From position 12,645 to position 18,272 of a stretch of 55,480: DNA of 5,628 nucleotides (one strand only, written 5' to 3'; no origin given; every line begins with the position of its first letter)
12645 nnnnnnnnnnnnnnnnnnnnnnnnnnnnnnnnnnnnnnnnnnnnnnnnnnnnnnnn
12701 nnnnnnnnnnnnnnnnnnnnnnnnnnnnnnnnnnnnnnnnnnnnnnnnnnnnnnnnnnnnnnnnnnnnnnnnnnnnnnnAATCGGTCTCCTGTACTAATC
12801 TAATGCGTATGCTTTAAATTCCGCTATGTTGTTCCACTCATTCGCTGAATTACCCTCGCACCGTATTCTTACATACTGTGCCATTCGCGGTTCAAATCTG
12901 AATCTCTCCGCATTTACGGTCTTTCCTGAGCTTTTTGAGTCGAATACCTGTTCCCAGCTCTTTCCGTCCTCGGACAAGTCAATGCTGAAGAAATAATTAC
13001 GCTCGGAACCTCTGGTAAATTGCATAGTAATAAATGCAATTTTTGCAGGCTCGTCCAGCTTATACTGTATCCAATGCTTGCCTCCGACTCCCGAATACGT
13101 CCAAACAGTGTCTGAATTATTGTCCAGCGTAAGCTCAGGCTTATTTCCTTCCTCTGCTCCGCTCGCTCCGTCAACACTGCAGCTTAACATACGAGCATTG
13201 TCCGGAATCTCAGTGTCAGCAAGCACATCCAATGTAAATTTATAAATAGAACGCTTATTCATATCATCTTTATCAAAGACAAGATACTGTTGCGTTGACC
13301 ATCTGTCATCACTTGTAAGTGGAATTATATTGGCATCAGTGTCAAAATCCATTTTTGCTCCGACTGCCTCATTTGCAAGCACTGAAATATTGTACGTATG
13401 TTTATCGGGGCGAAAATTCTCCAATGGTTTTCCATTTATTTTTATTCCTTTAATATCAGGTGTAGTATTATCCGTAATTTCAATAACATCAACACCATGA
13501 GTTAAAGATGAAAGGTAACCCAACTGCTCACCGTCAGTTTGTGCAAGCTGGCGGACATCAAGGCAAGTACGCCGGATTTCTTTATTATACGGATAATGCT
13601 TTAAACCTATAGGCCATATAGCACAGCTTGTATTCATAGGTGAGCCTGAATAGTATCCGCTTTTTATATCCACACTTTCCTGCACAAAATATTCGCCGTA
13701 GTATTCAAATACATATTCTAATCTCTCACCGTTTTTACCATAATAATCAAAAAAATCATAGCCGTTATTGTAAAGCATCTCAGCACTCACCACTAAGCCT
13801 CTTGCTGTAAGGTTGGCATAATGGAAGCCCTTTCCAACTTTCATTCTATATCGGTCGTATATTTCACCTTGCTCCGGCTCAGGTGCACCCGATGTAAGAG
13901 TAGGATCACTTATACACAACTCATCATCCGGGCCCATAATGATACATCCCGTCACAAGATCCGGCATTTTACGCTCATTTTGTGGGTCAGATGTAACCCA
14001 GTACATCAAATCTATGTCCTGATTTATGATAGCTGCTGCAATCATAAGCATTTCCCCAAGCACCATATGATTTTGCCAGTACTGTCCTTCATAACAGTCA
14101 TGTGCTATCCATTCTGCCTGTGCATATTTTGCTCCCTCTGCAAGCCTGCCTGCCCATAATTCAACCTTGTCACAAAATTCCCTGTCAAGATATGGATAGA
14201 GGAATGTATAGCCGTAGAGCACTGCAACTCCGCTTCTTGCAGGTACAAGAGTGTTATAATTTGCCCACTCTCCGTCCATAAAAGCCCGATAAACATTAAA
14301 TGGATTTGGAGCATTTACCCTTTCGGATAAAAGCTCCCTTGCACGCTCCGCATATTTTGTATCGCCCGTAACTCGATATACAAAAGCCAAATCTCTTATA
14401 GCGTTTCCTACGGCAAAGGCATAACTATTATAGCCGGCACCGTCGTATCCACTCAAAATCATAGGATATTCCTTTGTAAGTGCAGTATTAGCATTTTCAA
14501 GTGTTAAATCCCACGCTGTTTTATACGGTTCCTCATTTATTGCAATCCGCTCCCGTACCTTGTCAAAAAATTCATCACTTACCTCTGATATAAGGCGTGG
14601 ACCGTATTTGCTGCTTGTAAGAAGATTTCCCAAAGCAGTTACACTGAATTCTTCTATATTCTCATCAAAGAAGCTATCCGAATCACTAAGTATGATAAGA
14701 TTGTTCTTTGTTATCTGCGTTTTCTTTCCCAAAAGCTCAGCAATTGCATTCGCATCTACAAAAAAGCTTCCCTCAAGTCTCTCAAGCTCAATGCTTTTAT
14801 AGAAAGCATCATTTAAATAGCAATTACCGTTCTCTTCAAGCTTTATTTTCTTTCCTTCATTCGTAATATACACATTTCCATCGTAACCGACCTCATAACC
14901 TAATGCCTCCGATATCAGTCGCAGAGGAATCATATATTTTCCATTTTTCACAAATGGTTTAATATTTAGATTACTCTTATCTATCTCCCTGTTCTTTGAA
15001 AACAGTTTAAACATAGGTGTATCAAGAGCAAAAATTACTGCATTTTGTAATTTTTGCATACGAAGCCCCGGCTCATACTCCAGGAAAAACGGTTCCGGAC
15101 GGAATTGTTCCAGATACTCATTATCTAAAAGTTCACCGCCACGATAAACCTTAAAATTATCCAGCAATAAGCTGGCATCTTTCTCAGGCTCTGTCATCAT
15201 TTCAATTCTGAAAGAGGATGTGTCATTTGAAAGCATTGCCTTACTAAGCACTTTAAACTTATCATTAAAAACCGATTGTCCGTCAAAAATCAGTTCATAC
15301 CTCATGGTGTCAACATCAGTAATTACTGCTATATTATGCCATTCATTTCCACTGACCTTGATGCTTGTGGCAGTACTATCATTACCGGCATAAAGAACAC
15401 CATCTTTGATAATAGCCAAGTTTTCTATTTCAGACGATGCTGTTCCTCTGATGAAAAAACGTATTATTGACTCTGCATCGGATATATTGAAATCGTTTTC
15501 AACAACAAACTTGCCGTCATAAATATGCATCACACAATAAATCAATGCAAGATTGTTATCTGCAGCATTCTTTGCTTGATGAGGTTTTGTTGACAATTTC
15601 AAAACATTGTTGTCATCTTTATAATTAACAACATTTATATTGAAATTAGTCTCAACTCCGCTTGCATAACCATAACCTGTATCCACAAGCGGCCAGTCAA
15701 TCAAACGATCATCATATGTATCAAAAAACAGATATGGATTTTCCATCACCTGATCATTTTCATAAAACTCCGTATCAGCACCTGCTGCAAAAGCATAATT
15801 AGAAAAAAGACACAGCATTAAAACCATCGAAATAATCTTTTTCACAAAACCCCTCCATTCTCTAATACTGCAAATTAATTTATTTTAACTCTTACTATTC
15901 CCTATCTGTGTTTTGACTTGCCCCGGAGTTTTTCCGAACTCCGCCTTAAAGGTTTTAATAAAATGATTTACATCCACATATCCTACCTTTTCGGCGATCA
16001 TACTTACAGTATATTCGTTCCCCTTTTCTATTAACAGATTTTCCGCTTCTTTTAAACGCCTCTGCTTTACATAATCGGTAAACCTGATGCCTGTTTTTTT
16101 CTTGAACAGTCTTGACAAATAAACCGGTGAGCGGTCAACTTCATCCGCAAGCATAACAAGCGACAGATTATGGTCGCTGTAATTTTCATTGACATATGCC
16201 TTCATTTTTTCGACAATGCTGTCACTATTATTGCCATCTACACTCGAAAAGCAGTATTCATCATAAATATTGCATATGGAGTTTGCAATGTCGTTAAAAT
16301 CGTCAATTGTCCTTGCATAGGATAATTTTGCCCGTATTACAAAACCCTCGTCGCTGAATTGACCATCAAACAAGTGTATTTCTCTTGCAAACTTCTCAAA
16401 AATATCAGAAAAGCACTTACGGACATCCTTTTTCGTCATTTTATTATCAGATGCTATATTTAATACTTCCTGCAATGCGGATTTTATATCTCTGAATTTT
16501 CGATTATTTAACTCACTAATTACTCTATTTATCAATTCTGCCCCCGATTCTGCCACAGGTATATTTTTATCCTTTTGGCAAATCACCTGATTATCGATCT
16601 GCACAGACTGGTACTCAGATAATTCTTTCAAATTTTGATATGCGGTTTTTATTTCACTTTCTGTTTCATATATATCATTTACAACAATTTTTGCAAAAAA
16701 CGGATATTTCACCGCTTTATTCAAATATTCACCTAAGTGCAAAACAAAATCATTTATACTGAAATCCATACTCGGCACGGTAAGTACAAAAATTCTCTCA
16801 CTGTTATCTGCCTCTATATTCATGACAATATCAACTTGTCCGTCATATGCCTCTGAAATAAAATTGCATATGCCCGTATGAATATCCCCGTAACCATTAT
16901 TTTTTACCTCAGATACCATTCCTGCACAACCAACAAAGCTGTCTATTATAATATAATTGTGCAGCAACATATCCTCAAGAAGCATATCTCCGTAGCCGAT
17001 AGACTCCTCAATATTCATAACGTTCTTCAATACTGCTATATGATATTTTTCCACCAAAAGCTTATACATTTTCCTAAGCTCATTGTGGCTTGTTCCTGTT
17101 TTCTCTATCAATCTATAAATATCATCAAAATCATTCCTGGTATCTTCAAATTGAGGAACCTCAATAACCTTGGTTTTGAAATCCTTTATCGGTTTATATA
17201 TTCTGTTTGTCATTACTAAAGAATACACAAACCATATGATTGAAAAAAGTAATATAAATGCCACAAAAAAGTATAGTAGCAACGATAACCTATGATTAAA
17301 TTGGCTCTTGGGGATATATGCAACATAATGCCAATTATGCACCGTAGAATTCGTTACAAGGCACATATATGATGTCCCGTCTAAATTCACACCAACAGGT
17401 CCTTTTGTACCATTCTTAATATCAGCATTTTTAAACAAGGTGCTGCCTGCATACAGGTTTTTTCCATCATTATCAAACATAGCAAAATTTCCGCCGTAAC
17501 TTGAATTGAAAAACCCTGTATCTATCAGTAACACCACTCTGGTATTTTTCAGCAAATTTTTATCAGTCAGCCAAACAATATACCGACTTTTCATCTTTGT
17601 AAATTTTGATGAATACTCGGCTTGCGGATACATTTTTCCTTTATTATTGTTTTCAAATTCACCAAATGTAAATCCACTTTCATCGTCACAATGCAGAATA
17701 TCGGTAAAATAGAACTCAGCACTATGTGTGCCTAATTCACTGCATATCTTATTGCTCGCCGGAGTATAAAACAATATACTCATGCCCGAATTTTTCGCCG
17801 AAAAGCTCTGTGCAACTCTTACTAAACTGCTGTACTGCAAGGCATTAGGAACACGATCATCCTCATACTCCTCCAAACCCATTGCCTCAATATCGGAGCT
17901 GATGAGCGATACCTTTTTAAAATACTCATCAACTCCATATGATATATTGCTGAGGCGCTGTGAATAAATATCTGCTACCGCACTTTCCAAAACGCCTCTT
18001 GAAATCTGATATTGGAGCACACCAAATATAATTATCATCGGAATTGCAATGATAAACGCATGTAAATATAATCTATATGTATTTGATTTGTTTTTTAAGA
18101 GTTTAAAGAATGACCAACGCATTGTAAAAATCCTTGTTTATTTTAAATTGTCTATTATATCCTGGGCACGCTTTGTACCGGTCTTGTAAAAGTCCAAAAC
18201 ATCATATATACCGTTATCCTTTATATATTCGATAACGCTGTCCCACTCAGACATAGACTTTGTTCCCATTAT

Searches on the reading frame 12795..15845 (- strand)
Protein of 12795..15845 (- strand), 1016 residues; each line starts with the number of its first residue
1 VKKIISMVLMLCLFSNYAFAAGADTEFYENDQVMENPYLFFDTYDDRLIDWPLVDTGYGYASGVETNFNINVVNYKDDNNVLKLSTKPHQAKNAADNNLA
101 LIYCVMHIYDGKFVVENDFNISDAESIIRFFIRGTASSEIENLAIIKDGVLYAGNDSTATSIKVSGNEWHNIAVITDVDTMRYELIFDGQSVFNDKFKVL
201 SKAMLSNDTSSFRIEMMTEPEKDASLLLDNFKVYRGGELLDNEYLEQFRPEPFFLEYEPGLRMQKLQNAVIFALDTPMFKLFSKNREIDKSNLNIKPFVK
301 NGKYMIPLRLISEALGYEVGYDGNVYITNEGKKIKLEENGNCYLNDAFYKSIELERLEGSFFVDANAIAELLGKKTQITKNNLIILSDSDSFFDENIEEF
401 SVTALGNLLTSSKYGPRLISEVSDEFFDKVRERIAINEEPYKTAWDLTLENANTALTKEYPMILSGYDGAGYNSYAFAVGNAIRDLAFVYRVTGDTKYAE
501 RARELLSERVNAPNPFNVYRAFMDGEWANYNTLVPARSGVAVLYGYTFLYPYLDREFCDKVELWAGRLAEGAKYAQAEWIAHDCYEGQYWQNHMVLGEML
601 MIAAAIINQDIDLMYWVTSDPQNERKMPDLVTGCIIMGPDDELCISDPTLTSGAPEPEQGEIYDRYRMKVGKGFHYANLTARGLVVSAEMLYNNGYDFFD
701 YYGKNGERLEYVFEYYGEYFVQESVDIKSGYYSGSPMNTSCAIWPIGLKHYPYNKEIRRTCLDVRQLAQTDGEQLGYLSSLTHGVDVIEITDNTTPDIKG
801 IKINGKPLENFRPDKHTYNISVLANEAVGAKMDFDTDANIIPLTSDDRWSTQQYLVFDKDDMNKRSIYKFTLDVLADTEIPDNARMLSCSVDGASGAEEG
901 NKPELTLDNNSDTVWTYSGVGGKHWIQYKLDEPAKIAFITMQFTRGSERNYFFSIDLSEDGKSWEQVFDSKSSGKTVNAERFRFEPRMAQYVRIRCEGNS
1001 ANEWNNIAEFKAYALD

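Call 13: search_protein_families(library=pfam, proteins=[window:12795-15845:-], max_evalue=0.001)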
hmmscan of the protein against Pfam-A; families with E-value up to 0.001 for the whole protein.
window:12795-15845:- (1016 aa): 4 families
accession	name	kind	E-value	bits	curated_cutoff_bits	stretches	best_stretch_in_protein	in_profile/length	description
PF00754.31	F5_F8_type_C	-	3.9e-16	59.8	28.2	1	896-1010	6-127/127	F5/8 type C domain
PF07833.16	Cu_amine_oxidN1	-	1.1e-10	41.9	24.2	1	292-381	8-102/108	Copper amine oxidase N-terminal domain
PF22633.2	F5_F8_type_C_2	-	1.8e-10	41.7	27.8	1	908-994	4-91/91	NedA-like, galactose-binding domain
PF05426.18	Alginate_lyase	-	1.2e-07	31.9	22.2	0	478-620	57-197/275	Alginate lyase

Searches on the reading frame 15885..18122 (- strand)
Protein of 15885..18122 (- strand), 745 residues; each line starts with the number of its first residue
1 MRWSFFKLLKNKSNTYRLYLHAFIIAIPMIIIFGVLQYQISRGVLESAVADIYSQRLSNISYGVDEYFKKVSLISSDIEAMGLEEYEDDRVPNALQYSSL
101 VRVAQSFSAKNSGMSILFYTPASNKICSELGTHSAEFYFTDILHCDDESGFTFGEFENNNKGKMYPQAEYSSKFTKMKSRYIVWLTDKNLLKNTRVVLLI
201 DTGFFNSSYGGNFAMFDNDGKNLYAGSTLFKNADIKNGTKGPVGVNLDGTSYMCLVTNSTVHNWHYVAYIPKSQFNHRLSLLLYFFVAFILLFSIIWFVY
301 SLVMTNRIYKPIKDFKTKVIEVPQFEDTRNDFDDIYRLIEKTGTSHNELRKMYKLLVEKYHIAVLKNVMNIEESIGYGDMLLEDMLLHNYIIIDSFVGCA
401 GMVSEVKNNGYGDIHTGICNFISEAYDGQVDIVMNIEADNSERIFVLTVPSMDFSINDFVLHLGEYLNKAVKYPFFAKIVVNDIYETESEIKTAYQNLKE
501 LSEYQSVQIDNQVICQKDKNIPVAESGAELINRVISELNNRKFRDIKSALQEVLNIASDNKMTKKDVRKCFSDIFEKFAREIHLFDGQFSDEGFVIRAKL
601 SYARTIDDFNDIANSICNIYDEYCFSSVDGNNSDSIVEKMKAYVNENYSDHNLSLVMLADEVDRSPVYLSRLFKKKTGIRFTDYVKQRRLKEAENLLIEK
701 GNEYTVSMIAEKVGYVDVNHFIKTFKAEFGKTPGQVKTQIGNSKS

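Call 13: search_protein_families(library=pfam, proteins=[window:15885-18122:-], max_evalue=0.001)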
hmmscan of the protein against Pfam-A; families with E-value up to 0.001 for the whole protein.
window:15885-18122:- (745 aa): 2 families
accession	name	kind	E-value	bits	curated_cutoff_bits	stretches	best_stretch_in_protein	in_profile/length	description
PF12833.13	HTH_18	-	4.3e-20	72.2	33.6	1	658-737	1-78/80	Helix-turn-helix domain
PF00165.29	HTH_AraC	-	3.5e-14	52.9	26.6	1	704-735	9-39/42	Bacterial regulatory helix-turn-helix proteins, AraC family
